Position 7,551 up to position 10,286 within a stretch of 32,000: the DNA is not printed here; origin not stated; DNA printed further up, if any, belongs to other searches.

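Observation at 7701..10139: Single 812-aa ORF fusing a GlmU-like nucleotidyltransferase and beta-helix to a DUF89 damage-control phosphatase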

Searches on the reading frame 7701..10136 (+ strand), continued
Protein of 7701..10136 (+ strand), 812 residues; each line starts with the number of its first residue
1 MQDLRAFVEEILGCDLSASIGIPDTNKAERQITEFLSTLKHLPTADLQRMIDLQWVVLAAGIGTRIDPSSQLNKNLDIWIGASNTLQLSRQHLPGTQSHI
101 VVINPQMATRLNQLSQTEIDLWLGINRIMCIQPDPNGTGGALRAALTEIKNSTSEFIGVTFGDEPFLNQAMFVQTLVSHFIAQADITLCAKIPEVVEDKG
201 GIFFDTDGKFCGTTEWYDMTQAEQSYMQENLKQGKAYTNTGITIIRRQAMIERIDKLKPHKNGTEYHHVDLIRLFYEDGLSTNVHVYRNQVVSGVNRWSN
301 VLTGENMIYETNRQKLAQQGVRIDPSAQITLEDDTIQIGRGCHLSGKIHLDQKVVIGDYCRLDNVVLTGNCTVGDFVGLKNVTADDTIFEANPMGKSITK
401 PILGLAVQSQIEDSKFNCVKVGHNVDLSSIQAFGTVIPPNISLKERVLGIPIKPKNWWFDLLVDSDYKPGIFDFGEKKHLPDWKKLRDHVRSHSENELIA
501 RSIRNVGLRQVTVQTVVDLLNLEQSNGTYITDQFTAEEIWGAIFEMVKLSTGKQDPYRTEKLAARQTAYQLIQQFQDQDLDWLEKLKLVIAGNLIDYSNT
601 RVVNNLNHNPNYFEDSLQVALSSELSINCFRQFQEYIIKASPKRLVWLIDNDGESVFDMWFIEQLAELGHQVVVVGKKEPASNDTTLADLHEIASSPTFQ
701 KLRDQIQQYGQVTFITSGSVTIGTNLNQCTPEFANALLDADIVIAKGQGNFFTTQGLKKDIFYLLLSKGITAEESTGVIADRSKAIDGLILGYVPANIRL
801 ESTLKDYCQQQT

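Call 7: find_homologous_proteins(query=window:7701-10136:+, max_evalue=0.00001)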
Query window:7701-10136:+ (812 aa): 495 proteins with E <= 0.00001 among 8000 candidates; the best 120 are listed.
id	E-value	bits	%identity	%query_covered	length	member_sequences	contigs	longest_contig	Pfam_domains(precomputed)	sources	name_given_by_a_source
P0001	0.0e+0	1850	100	100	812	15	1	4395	PF01937.25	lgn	-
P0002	0.0e+0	1599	85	100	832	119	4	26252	PF01937.25,PF12804.14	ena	-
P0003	0.0e+0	1590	84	100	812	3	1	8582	PF01937.25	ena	-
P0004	0.0e+0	1574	83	100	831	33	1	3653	PF01937.25,PF12804.14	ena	-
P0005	0.0e+0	1028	57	99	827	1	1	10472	PF01937.25,PF12804.14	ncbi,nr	ncbi:MAG: ARMT1-like domain-containing protein [Candidatus Poribacteria bacterium]|nr:ARMT1-like dom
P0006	0.0e+0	1024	55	100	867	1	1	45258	PF01937.25,PF12804.14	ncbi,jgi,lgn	-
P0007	0.0e+0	1013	57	99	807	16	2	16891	PF01937.25,PF12804.14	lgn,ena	-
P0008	0.0e+0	1013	55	100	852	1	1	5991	PF01937.25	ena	-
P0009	0.0e+0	1011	55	100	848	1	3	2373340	PF01937.25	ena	-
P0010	0.0e+0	1011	56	100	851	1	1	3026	PF01937.25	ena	-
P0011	0.0e+0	1011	55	100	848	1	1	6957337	PF00132.31,PF01937.25,PF12804.14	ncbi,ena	-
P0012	1.4e-298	1010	54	99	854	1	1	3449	PF01937.25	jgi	jgi:uncharacterized protein with ATP-grasp and redox domains/bifunctional N-acetylglucosamine-1-phos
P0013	1.8e-297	1007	55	100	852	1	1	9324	PF00132.31,PF01937.25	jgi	-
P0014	2.1e-297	1006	55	100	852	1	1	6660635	PF01937.25,PF12804.14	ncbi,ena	-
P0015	2.6e-297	1006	55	100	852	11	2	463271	PF01937.25,PF12804.14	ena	-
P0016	3.2e-297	1006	55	100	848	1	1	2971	PF01937.25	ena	-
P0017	3.8e-297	1006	55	100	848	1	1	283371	PF01937.25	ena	-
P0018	3.9e-297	1006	55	100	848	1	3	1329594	PF01937.25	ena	-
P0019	5.0e-297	1005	56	99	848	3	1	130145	PF00132.31,PF01937.25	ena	-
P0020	5.3e-297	1005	56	100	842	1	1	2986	PF01937.25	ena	-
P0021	5.5e-297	1005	55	100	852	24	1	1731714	PF01937.25,PF12804.14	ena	-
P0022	8.5e-297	1004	55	100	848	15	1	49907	PF01937.25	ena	-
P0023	1.8e-296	1003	55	99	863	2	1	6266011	PF01937.25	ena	-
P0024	2.1e-296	1003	56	100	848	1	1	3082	PF01937.25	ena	-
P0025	3.6e-296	1002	55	100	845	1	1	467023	PF00132.31,PF01937.25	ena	-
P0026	5.5e-296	1002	55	100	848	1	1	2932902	PF01937.25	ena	-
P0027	5.5e-296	1002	55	100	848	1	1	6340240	PF01937.25,PF12804.14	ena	-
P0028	5.6e-296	1002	55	100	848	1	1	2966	PF01937.25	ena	-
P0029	7.2e-296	1001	55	100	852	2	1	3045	PF01937.25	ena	-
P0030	9.9e-296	1001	56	99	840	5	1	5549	PF01937.25,PF12804.14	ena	-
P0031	1.1e-295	1001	55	100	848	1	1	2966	PF01937.25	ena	-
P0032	1.4e-295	1000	55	100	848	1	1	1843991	PF01937.25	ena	-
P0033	1.5e-295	1000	55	100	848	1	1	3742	PF01937.25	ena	-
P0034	2.0e-295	1000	55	100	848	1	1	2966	PF01937.25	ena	-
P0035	2.7e-295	999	55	100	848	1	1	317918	PF01937.25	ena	-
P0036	3.5e-295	999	55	100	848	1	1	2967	PF01937.25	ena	-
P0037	4.1e-295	999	55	100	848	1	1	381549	PF01937.25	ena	-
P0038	5.0e-295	999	55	100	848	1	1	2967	PF01937.25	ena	-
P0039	5.5e-295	998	55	100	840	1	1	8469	PF00132.31,PF01937.25,PF25087.2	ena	-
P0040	6.8e-295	998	55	100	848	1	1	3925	PF01937.25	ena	-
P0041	6.9e-295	998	55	100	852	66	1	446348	PF01937.25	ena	-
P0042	7.2e-295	998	55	100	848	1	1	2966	PF01937.25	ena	-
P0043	8.6e-295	998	56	99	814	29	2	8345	PF01937.25,PF12804.14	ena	-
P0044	1.0e-294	998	55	100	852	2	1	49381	PF01937.25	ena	-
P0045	1.0e-294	998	55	100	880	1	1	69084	PF01937.25,PF12804.14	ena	-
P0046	1.0e-294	998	55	100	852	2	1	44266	PF00132.31,PF01937.25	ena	-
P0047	1.2e-294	997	56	100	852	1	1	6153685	PF01937.25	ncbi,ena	-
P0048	1.2e-294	997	54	100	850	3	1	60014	PF00132.31,PF01937.25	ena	-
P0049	1.4e-294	997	55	100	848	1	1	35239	PF01937.25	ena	-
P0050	1.4e-294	997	55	100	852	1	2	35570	PF00132.31,PF01937.25,PF12804.14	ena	-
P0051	1.4e-294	997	55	100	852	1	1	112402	PF01937.25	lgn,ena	-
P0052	1.9e-294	997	55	100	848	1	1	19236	PF01937.25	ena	-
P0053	2.3e-294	996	55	100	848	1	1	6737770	PF01937.25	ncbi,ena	-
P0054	2.9e-294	996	54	100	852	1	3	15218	PF01937.25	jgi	jgi:uncharacterized protein with ATP-grasp and redox domains/bifunctional N-acetylglucosamine-1-phos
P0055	3.4e-294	996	55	100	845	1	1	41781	PF00132.31,PF01937.25,PF25087.2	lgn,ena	-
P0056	4.1e-294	996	55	100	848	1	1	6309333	PF01937.25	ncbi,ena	-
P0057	4.3e-294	996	55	100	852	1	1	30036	PF01937.25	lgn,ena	-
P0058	5.8e-294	995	55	100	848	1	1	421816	PF01937.25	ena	-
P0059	6.6e-294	995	55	100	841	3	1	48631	PF01937.25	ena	-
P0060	6.9e-294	995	55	100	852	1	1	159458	PF01937.25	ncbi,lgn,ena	-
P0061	7.7e-294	995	55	100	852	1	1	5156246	PF01937.25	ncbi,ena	-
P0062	8.3e-294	995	55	99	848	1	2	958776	PF01937.25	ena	-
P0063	1.1e-293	994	55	100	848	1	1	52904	PF01937.25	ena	-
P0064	1.6e-293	994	55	100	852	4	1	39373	PF00132.31,PF01937.25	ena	-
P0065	1.8e-293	993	55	99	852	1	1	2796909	PF00132.31,PF01937.25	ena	-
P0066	1.9e-293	993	54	100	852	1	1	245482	PF01937.25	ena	-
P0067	3.7e-293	992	55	100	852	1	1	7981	PF00132.31,PF01937.25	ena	-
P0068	7.1e-293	991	55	100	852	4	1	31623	PF00132.31,PF01937.25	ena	-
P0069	1.1e-292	991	55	100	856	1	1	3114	PF01937.25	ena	-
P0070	1.3e-292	991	55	100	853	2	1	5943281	PF01937.25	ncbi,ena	-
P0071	1.6e-292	990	55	100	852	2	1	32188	PF01937.25,PF12804.14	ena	-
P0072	1.7e-292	990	55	100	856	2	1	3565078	PF00132.31,PF01937.25,PF25087.2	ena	-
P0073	2.6e-292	990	55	100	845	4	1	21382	PF00132.31,PF01937.25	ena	-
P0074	3.0e-292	989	55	100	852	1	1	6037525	PF01937.25,PF12804.14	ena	-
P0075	3.2e-292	989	54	100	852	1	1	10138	PF00132.31,PF01937.25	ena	-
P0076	4.9e-292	989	54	100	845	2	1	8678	PF01937.25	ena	-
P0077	2.0e-291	987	54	100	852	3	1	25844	PF01937.25,PF25087.2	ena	-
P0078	2.1e-291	987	54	100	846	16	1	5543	PF00132.31,PF01937.25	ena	-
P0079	2.4e-291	986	54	100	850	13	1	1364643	PF01937.25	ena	-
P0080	2.9e-291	986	55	99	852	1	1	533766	PF00132.31,PF01937.25,PF25087.2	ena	-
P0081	6.6e-291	985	54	100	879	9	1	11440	PF01937.25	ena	-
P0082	9.0e-291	985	54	100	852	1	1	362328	PF00132.31,PF01937.25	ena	-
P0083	1.1e-290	984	55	100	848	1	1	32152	PF01937.25,PF12804.14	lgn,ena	-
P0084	1.2e-290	984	55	100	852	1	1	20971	PF01937.25,PF12804.14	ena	-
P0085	1.2e-290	984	54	100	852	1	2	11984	PF00132.31,PF01937.25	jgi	jgi:uncharacterized protein with ATP-grasp and redox domains/bifunctional N-acetylglucosamine-1-phos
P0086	1.3e-290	984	54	100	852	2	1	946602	PF01937.25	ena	-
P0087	2.8e-290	983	55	100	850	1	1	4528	PF01937.25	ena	-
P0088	3.0e-290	983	54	100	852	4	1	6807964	PF01937.25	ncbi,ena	-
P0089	6.1e-290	982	55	99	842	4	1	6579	PF01937.25,PF12804.14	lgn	-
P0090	9.9e-290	981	54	100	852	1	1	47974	PF00132.31,PF01937.25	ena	-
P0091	1.1e-289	981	53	100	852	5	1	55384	PF00132.31,PF01937.25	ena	-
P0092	1.3e-289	981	54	100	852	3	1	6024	PF00132.31,PF01937.25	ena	-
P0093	1.7e-289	980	55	100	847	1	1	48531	PF01937.25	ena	-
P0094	1.8e-289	980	54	100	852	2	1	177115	PF01937.25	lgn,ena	-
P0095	2.1e-289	980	53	100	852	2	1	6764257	PF00132.31,PF01937.25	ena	-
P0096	2.1e-289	980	54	100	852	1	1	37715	PF01937.25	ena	-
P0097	2.4e-289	980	54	100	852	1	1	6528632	PF01937.25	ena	-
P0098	2.9e-289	980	53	100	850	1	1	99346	PF01937.25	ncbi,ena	-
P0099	3.4e-289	979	52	99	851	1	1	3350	PF01937.25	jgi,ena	-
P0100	4.7e-289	979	54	100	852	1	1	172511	PF00132.31,PF01937.25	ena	-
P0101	6.1e-289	978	55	100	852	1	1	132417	PF01937.25,PF12804.14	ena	-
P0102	9.0e-289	978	54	100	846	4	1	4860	PF01937.25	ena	-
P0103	1.4e-288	977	54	100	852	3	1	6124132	PF00132.31,PF01937.25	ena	-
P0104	1.8e-288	977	54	99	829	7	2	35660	PF01937.25,PF12804.14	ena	-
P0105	2.6e-288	976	53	100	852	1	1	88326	PF00132.31,PF01937.25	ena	-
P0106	3.0e-288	976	54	99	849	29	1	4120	PF01937.25,PF12804.14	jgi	jgi:uncharacterized protein with ATP-grasp and redox domains/bifunctional N-acetylglucosamine-1-phos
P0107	6.0e-288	975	54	100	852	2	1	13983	PF01937.25,PF12804.14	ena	-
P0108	7.4e-288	975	54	100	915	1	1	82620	PF00132.31,PF01937.25,PF25087.2,PF12804.14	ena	-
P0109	1.0e-287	974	53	100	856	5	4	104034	PF01937.25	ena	-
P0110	1.4e-287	974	54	100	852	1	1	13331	PF01937.25,PF12804.14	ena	-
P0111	1.5e-287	974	54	100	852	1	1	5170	PF01937.25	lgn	-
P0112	1.7e-287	974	54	100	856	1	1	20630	PF01937.25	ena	-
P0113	2.6e-287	973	54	99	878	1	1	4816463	PF01937.25,PF25087.2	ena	-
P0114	3.6e-287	973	54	100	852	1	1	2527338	PF00132.31,PF01937.25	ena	-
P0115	8.6e-287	971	55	99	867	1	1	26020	PF00132.31,PF01937.25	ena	-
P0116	9.7e-287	971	53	100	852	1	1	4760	PF01937.25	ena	-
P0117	2.1e-286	970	54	100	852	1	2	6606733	PF01937.25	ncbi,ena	-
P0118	2.8e-286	970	54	100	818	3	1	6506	PF01937.25,PF12804.14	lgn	-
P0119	5.3e-286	969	53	99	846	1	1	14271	PF01937.25,PF12804.14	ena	-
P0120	5.7e-286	969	54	100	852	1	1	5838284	PF00132.31,PF01937.25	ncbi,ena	-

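Call 9: find_related_loci(query=window:7701-10136:+, collection=genome_contigs, flank=8000)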
Query window:7701-10136:+ (812 aa) in genome_contigs; peptide patterns used: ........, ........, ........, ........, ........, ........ (x = any residue, [..] = any of these).
169 stretches matched a pattern; 1 encode a relative of the query (tblastn E <= 1e-3); 1 distinct loci.
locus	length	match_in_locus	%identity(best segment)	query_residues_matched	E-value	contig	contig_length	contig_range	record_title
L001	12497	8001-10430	84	1-811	0e+0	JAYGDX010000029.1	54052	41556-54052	MAG: Candidatus Poribacteria bacterium isolate OC6_3000m_MAG_233 OC6_3000m_contig_4529241, whole genome shotgun sequence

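Call 11: find_encoding_contigs(protein=P0011, flank=8000, max_places=3)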
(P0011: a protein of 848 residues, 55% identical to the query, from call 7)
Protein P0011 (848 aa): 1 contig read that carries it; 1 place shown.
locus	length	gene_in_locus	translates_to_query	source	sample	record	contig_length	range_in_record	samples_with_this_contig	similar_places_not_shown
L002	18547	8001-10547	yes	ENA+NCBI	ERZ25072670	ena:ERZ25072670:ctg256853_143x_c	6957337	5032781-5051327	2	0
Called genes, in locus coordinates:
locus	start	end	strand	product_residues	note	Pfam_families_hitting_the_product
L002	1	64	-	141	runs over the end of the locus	PF00079:Serpin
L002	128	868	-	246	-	PF00079:Serpin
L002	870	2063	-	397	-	PF00162:PGK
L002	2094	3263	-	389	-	PF08442:ATP-grasp_2, PF13549:ATP-grasp_5, PF24948:Citrate_synth_N, PF00549:Ligase_CoA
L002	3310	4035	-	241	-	PF05721:PhyH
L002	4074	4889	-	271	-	PF01261:AP_endonuc_2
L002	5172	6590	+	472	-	PF00171:Aldedh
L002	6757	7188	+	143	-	-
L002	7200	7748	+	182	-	-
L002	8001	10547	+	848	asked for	PF00132:Hexapep (faint), PF12804:NTP_transf_3 (faint), PF01937:ARMT1-like_dom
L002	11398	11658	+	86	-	-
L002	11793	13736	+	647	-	PF16177:ACAS_N, PF00501:AMP-binding, PF13193:AMP-binding_C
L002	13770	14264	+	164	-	PF02776:TPP_enzyme_N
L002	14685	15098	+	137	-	-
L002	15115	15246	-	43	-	-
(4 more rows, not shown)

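Call 12: list_cluster_members(proteins=[P0011, P0014, P0047, P0053, P0006, P0005, P0120, P0098, P0060, P0088])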
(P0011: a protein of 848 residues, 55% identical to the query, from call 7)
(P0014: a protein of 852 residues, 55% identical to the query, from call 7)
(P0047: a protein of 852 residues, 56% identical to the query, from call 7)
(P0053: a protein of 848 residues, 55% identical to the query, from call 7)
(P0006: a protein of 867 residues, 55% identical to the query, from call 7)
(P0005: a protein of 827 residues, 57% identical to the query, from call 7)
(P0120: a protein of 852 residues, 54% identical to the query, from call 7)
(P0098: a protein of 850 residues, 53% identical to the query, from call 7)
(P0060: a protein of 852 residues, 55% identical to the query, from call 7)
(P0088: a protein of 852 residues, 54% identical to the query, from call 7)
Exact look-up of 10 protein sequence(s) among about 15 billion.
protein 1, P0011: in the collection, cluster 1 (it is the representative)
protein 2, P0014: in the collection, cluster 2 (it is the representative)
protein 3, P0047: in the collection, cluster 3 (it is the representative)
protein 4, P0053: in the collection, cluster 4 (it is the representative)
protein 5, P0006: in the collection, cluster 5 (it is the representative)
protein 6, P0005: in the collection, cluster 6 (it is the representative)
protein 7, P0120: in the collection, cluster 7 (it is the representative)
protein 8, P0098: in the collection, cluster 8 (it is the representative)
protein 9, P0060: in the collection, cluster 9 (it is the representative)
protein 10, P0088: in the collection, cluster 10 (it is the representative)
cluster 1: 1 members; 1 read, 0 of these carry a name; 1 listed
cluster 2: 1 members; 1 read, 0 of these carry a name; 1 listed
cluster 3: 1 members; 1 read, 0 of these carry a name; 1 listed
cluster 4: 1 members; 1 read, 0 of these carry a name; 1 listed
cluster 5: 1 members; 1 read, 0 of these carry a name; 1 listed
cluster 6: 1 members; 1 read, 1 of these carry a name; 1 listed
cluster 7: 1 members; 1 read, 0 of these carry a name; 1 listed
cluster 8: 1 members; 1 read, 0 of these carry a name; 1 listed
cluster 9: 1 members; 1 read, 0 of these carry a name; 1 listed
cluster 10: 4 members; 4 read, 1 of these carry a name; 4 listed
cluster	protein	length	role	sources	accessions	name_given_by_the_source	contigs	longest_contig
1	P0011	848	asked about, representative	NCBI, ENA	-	-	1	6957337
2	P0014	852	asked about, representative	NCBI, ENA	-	-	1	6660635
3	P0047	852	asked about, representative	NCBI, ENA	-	-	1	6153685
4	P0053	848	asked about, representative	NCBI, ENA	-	-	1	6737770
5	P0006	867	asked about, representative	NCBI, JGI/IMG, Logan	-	-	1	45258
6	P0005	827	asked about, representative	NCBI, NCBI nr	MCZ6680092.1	MAG: ARMT1-like domain-containing protein [Candidatus Poribacteria bacterium] | ARMT1-like domain-containing protein [Candidatus Poribacteria bacterium]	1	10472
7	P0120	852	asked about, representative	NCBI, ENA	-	-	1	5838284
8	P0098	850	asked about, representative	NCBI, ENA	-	-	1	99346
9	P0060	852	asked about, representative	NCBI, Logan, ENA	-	-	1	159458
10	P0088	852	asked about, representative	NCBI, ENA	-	-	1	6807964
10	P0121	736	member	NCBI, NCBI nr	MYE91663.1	DUF89 family protein, partial [Candidatus Poribacteria bacterium] | DUF89 family protein [Candidatus Poribacteria bacterium]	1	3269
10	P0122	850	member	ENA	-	-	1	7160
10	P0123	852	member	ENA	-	-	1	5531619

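Call 26: search_protein_representatives(protein=window:7701-10136:+)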
Query: 812 residues. Proteins with E-value up to 0.001 (for the whole library): 2018; up to 1e-10: 397; up to 1e-30: 21. The best 150 are listed.
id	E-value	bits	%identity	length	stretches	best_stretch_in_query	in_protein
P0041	2.2e-295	998.1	58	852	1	2-810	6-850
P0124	5.8e-204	695.8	47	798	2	7-389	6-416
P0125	1.2e-201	688.1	45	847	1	46-798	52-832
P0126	1.1e-166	572.4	41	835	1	36-806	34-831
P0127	9.0e-152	523.2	44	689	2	2-576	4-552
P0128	2.0e-146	505.5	42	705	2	6-560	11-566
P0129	5.7e-145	500.7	52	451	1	2-445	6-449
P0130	2.9e-138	478.5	53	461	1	367-805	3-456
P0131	9.6e-101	354.4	49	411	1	47-388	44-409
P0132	3.4e-97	342.7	52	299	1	516-810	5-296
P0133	3.7e-73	263.2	54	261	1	3-236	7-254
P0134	6.9e-72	259.0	56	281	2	2-169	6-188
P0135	5.8e-49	183.2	48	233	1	4-214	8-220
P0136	2.2e-45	171.4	58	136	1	254-385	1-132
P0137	1.8e-42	161.7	52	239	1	5-171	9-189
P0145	7.7e-27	110.0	33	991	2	617-801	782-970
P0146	4.2e-25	104.3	37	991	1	540-768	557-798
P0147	9.6e-25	103.1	36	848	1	617-810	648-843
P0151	1.1e-22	96.3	35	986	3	155-330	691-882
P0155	1.9e-20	88.9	31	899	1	543-770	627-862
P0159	1.7e-18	82.4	32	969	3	614-781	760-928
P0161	2.7e-18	81.8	29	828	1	464-769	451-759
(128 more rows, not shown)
